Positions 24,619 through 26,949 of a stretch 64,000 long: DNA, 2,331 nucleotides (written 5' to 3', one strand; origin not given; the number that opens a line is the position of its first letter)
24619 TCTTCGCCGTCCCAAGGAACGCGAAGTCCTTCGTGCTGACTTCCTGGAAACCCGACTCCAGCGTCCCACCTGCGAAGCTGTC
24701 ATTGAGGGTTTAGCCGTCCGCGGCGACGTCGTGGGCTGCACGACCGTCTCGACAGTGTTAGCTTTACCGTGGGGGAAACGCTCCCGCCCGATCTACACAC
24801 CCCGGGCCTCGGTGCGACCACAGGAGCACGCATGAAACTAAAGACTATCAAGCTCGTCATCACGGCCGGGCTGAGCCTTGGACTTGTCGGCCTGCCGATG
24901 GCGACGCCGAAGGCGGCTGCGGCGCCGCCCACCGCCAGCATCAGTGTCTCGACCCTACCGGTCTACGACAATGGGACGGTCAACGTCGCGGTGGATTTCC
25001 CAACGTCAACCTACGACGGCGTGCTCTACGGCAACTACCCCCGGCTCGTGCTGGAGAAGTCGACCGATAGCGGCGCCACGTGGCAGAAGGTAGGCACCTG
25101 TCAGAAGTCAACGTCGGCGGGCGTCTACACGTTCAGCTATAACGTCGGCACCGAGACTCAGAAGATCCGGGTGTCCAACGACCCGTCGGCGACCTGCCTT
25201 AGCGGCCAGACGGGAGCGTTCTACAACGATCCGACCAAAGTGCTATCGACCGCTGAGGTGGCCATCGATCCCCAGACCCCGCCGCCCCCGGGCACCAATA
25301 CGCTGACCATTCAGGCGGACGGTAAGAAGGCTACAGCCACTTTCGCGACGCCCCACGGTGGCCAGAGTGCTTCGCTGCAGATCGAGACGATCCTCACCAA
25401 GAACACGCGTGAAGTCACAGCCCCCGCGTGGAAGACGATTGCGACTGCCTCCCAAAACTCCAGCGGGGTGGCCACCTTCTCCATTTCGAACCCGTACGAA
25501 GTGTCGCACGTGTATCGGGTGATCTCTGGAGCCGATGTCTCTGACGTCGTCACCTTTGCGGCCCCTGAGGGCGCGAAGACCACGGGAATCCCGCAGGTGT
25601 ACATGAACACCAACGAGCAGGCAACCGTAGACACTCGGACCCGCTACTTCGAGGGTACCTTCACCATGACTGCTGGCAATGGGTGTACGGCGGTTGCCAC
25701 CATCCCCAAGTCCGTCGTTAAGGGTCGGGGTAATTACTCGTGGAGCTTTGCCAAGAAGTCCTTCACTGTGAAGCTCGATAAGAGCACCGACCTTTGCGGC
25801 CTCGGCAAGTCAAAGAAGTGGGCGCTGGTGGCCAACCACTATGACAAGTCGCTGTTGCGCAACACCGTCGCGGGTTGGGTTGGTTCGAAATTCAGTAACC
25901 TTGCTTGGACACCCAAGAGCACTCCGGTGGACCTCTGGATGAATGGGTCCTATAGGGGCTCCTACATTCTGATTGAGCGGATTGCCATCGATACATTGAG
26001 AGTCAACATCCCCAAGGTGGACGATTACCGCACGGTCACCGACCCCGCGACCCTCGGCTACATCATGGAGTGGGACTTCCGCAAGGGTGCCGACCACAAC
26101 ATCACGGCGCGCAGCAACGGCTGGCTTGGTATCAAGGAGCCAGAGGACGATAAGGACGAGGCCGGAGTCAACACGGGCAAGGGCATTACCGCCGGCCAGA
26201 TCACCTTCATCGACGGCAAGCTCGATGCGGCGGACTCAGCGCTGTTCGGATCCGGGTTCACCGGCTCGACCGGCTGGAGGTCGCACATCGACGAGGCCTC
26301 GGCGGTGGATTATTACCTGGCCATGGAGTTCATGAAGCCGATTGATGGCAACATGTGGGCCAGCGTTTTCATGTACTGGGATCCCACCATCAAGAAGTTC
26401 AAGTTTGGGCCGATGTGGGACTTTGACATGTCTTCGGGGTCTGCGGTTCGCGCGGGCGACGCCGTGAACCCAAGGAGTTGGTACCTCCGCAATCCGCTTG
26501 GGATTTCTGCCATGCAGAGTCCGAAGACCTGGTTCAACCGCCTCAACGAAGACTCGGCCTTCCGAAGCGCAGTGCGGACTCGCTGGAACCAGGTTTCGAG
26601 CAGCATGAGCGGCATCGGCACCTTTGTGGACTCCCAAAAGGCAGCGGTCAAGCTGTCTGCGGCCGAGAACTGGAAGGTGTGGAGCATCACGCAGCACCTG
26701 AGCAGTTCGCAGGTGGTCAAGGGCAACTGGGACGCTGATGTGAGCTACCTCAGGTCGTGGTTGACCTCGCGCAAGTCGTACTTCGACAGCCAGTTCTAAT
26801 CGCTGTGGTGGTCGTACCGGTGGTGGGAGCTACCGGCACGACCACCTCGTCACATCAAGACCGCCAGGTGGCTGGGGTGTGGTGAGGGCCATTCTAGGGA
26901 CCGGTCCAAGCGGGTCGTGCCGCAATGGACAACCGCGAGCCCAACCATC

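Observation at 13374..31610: Cluster of exported phospho-ester enzymes embedded in a wall-glycopolymer locus: candidate extracytoplasmic polyol-phosphate remodelling or scavenging system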

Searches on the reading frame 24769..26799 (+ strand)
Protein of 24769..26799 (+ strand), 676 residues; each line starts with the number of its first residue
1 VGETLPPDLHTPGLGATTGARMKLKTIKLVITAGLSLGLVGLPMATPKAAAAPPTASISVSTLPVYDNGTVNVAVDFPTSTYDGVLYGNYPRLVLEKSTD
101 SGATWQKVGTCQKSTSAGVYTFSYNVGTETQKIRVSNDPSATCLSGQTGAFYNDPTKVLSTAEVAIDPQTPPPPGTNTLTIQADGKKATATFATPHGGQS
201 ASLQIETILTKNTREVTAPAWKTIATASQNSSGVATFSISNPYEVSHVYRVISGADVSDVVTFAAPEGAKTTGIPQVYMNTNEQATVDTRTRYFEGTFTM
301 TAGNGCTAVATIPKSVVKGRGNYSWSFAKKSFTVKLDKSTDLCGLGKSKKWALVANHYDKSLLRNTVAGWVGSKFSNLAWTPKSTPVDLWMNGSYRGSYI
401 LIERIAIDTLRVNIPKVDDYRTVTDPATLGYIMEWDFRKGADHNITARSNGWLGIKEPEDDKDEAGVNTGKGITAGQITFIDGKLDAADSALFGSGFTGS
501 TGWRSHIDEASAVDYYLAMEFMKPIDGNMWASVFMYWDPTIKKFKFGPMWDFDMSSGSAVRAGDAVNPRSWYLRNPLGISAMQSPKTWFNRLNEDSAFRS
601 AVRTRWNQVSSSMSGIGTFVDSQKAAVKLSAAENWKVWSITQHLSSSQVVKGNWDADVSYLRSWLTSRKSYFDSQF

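Call 4: search_protein_families(library=pfam, proteins=[window:24769-26799:+], max_evalue=0.01)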
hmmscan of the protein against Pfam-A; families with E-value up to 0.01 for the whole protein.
window:24769-26799:+ (676 aa): 1 family
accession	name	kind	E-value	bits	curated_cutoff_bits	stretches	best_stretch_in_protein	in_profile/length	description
PF08757.17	CotH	-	5.6e-32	112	23.8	1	318-671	2-321/322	CotH kinase protein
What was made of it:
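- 24832..26799 (+): Exported CotH kinase-fold protein with an N-terminal beta-rich region (insert). Pfam CotH, E 6e-32 (call 4).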

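Call 8: search_solved_structures(query=window:24769-26799:+, max_evalue=1, show_alignments=1)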
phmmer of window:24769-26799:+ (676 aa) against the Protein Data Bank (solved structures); distinct sequences matched with E-value up to 1: 2.
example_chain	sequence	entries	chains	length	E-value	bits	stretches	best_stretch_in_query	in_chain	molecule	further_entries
5xfs_A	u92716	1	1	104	0.2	13.1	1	19-63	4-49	PE family protein PE8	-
5jd9_A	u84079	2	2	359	0.27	12.7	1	320-436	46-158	Spore coat protein H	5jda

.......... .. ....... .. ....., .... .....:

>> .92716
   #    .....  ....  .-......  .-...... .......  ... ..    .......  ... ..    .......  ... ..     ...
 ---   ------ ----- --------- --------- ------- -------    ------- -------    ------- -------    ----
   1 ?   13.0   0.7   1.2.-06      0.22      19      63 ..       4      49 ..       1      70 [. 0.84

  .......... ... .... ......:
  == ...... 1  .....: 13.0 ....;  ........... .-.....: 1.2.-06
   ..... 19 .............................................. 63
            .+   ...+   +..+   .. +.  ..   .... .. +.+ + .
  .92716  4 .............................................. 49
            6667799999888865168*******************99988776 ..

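Call 10: find_homologous_proteins(query=window:24769-26799:+)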
Query window:24769-26799:+ (676 aa): 205 proteins with E <= 0.001 among 8000 candidates; the best 120 are listed.
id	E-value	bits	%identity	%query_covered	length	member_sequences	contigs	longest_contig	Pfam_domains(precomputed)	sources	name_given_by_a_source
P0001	0.0e+0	1489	100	97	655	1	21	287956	PF08757.18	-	-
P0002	3.1e-277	939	65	96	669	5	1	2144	PF08757.18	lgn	-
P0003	6.2e-240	816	60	96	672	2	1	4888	PF08757.18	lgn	-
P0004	3.2e-239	814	59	95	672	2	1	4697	PF08757.18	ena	-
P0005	9.6e-239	812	62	91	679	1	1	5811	PF08757.18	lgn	-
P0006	1.3e-233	795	59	96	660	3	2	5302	PF08757.18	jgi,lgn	-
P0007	1.0e-224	766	56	95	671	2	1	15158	PF08757.18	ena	-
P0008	2.6e-223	761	57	91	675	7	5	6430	PF08757.18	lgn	-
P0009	1.3e-210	719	54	95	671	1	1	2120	PF08757.18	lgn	-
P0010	2.4e-210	718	56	95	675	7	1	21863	PF08757.18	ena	-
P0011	6.0e-209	714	53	96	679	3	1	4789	PF08757.18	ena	-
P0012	8.5e-206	703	54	92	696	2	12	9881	PF08757.18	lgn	-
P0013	1.7e-205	702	53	95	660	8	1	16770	PF08757.18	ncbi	ncbi:MAG: CotH kinase family protein [Propionicimonas sp.]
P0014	1.4e-197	676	53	95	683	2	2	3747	PF08757.18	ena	-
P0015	5.2e-192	658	58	80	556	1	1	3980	PF08757.18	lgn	-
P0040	2.6e-181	622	56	77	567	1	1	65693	PF08757.18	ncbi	ncbi:MAG: CotH kinase family protein [Aeromicrobium sp.]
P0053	4.3e-173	595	49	96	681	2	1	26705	PF08757.18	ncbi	-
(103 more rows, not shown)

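Call 11: find_encoding_contigs(protein=P0053, flank=10000, max_places=2)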
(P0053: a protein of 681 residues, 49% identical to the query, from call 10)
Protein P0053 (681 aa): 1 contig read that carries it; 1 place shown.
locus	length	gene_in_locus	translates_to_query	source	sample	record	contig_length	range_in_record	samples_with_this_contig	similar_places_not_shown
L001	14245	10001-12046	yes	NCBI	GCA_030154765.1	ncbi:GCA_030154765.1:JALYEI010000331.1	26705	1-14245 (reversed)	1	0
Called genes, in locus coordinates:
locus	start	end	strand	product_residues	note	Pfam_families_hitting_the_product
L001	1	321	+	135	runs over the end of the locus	PF00410:Ribosomal_S8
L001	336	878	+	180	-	PF00347:Ribosomal_L6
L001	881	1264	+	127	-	PF00861:Ribosomal_L18p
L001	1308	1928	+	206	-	PF00333:Ribosomal_S5, PF03719:Ribosomal_S5_C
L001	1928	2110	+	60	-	PF00327:Ribosomal_L30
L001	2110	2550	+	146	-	PF00828:Ribosomal_L27A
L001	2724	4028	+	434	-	PF00344:SecY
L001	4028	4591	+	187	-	PF00406:ADK, PF13207:AAA_17, PF13238:AAA_18, PF13671:AAA_33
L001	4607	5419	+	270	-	PF00557:Peptidase_M24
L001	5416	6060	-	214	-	PF03446:NAD_binding_2 (faint), PF03807:F420_oxidored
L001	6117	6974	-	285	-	-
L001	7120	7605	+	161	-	PF13404:HTH_AsnC-type, PF13412:HTH_24, PF01037:AsnC_trans_reg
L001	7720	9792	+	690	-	PF08757:CotH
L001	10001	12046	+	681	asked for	PF08757:CotH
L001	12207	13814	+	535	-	PF08757:CotH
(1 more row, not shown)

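Call 12: find_encoding_contigs(protein=P0010, flank=10000, max_places=2)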
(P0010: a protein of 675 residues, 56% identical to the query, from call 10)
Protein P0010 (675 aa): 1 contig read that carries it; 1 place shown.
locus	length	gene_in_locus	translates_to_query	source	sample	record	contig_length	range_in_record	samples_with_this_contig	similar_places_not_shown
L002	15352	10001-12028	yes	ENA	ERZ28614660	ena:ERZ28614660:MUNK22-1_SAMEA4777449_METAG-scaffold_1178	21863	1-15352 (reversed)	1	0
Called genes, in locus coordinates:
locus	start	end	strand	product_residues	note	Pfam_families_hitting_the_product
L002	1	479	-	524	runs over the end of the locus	PF03816:LytR_cpsA_psr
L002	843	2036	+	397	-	-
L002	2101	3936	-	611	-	PF17297:PEPCK_N, PF00821:PEPCK_GTP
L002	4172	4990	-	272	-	PF00440:TetR_N, PF02909:TetR_C_1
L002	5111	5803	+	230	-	PF14329:DUF4386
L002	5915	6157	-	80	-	-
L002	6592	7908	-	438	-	PF01844:HNH (weak), PF14279:HNH_5 (weak)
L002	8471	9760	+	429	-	PF10011:DUF2254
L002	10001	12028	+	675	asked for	PF08757:CotH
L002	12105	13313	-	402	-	PF00149:Metallophos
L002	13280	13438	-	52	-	-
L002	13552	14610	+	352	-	PF06224:AlkZ-like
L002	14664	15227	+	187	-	-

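Call 13: find_encoding_contigs(protein=P0040, flank=10000, max_places=2)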
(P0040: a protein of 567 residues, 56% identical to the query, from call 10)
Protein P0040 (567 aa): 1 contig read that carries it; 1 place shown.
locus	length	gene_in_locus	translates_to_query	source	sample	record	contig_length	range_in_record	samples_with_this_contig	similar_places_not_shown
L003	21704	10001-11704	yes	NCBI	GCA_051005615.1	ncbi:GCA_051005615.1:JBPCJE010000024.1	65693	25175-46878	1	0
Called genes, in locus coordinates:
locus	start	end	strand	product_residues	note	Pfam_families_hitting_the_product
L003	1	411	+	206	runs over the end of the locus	PF00333:Ribosomal_S5, PF03719:Ribosomal_S5_C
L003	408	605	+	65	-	PF00327:Ribosomal_L30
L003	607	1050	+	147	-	PF00828:Ribosomal_L27A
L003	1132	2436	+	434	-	PF00344:SecY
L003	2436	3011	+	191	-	PF00406:ADK, PF13207:AAA_17, PF13238:AAA_18, PF13671:AAA_33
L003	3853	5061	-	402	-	PF02720:DUF222, PF01844:HNH (weak)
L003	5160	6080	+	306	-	PF00561:Abhydrolase_1, PF12146:Hydrolase_4, PF12697:Abhydrolase_6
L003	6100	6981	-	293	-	-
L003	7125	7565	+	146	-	PF13404:HTH_AsnC-type, PF13412:HTH_24, PF01037:AsnC_trans_reg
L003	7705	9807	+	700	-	PF08757:CotH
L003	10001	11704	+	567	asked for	PF08757:CotH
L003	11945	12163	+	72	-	-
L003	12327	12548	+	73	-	PF01176:eIF-1a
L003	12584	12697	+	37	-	PF00444:Ribosomal_L36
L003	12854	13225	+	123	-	PF00416:Ribosomal_S13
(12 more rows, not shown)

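Call 29: find_encoding_contigs(protein=P0007, flank=10000, max_places=1)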
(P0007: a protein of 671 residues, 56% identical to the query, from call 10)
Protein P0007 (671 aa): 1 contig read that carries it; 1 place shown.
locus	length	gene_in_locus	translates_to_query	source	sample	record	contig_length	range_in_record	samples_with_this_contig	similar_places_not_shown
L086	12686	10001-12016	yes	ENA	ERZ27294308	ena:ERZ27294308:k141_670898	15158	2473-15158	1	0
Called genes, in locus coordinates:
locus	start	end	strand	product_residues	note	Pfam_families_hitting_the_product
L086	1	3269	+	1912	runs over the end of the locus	?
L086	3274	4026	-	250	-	PF03704:BTAD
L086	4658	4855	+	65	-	-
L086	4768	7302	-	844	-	PF03636:Glyco_hydro_65N, PF03632:Glyco_hydro_65m, PF03633:Glyco_hydro_65C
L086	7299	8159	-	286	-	PF00702:Hydrolase, PF13419:HAD_2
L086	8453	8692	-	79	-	-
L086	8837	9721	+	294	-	-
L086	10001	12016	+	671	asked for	PF08757:CotH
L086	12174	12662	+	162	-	PF00535:Glycos_transf_2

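Call 30: find_encoding_contigs(protein=P0005, flank=10000, max_places=1)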
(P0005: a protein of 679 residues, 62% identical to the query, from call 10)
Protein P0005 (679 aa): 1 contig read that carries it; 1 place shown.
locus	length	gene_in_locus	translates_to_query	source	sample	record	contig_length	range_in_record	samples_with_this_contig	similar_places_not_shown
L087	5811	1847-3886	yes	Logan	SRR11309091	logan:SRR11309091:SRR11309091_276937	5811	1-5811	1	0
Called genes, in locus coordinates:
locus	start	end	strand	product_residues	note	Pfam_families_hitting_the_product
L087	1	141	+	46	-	?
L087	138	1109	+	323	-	-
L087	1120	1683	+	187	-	PF00730:HhH-GPD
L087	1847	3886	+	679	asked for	PF08757:CotH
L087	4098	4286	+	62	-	PF04964:Flp_Fap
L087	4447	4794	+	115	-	-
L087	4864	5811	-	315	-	?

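Call 31: find_encoding_contigs(protein=P0001, flank=2000, max_places=3)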
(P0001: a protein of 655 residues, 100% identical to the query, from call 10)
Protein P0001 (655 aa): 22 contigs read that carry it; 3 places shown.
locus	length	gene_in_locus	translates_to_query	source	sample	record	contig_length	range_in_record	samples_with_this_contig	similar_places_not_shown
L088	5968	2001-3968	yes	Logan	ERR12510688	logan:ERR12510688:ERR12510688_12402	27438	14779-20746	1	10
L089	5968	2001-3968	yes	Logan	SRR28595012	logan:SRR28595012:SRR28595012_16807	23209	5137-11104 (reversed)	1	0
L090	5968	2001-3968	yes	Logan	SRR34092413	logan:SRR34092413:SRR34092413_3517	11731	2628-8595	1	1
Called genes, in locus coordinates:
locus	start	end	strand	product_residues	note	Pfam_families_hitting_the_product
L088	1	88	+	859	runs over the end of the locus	PF04464:Glyphos_transf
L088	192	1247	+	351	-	PF08310:LGFP, PF13350:Y_phosphatase3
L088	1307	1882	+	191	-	PF11611:DUF4352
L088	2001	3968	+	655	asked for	PF08757:CotH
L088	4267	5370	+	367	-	PF03372:Exo_endo_phos (weak)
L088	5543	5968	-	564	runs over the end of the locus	PF00041:fn3, PF03372:Exo_endo_phos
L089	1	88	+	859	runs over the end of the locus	PF04464:Glyphos_transf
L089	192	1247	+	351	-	PF08310:LGFP, PF13350:Y_phosphatase3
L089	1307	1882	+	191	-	PF11611:DUF4352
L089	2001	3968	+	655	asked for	PF08757:CotH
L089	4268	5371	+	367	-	PF03372:Exo_endo_phos (weak)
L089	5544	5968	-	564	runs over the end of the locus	PF00041:fn3, PF03372:Exo_endo_phos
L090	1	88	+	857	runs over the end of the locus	PF04464:Glyphos_transf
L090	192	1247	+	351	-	PF08310:LGFP, PF13350:Y_phosphatase3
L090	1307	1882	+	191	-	PF11611:DUF4352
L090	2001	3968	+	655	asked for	PF08757:CotH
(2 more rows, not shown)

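Call 50: find_encoding_contigs(protein=P0003, flank=5000, max_places=1)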
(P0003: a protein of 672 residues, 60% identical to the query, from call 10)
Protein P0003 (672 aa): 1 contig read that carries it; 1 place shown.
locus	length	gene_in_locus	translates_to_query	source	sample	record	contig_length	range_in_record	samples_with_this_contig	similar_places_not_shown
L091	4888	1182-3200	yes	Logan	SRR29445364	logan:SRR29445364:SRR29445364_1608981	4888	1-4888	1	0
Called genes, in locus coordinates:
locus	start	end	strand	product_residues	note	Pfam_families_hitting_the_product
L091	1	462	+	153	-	?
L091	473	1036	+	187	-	PF00730:HhH-GPD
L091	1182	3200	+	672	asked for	PF08757:CotH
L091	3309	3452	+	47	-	PF04964:Flp_Fap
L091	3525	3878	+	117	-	-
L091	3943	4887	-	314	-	?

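Call 51: find_encoding_contigs(protein=P0006, flank=5000, max_places=2)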
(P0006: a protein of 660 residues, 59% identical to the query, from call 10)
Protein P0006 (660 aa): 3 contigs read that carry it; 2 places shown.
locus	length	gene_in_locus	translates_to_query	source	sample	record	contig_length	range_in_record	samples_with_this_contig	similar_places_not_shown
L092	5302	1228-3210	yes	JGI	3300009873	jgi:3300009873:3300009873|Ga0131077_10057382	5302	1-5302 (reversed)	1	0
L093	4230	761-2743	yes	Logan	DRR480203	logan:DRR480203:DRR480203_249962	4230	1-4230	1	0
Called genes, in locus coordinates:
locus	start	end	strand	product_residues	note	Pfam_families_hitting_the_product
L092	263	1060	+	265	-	PF02517:Rce1-like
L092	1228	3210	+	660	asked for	PF08757:CotH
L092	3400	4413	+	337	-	PF00149:Metallophos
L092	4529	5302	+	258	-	?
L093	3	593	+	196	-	?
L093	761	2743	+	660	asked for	PF08757:CotH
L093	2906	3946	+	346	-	PF00149:Metallophos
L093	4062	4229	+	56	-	?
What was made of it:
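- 24832..26799 (+): Homologues lie in unrelated contexts (calls 11-13, 29, 30, 50, 51).
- CotH homologues elsewhere sit next to another phosphoesterase, Metallophos, in three separate contexts: L002, L092 and L093 (calls 12, 51).
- Tried and rejected: CotH neighbourhoods are unrelated (calls 11-13, 29, 30, 50, 51).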

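Call 54: search_protein_families(library=ncbifam, proteins=[window:24832-26799:+], max_evalue=0.001)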
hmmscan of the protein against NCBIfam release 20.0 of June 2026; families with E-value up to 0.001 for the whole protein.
window:24832-26799:+ (655 aa): 0 families

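Call 65: search_solved_structures(query=A4, max_evalue=1, show_alignments=1)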
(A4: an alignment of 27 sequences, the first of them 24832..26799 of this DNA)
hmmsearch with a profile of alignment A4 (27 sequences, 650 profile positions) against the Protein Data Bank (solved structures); distinct sequences matched with E-value up to 1: 1.
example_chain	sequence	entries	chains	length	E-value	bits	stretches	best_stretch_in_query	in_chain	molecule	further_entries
5jd9_A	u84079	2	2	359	0.031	16.3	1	289-375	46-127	Spore coat protein H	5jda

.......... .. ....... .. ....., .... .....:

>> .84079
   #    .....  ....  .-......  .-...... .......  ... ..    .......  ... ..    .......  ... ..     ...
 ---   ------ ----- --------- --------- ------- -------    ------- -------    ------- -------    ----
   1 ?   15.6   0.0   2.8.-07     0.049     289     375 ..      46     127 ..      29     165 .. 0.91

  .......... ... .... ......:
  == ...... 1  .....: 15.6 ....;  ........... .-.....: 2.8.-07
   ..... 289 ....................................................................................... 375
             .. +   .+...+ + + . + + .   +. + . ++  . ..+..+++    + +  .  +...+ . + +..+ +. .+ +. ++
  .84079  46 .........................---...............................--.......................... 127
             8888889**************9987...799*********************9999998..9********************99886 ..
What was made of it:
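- On CotH atypical kinases: The profile alignment to 5jd9 covers only the N-lobe (call 65), so the residues could not be mapped.
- Closest known: Bacillus CotH spore-coat kinase, and CotH genes beside Gram-positive Pel loci. Different: By sequence it is only marginally similar to solved CotH (calls 8, 65).
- The catalytic residues could not be mapped onto the solved CotH, because the alignment covers only the N-lobe (call 65).
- Tried and rejected: Only the N-lobe aligned (calls 8, 65).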
